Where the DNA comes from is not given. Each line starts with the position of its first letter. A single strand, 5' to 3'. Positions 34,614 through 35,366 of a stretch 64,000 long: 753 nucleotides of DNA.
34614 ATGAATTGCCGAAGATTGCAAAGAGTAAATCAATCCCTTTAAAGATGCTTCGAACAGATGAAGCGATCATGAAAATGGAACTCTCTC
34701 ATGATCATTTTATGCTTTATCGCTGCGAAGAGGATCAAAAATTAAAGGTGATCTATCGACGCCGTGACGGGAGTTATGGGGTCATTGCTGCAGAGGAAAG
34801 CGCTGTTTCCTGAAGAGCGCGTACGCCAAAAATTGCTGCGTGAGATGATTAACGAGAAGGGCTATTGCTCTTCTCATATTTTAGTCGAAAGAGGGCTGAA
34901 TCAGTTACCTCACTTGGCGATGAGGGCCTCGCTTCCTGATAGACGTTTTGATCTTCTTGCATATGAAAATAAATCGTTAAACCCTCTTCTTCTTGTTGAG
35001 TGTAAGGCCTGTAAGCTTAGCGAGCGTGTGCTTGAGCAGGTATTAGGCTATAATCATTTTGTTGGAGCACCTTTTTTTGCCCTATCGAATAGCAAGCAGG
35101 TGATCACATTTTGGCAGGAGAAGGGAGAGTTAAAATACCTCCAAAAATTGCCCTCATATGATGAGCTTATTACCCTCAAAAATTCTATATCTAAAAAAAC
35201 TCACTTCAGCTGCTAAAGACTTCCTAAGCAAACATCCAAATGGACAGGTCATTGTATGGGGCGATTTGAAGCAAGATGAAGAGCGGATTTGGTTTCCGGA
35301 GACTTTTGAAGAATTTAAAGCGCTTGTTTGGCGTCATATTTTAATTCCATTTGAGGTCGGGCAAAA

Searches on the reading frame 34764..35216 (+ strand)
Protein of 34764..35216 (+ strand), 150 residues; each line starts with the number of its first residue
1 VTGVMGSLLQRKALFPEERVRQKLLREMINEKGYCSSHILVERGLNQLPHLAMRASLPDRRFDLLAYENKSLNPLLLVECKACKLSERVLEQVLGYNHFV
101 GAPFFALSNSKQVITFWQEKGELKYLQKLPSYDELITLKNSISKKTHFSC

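Call 6: search_protein_families(library=pfam, proteins=[window:34764-35216:+], max_evalue=0.01)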
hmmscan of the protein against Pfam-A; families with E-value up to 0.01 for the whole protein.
window:34764-35216:+ (150 aa): 1 family
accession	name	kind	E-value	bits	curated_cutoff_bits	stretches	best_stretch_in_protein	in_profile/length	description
PF13588.12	HSDR_N_2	-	4.1e-18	65.9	25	1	16-130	1-110/110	Type I restriction enzyme R protein N terminus (HSDR_N)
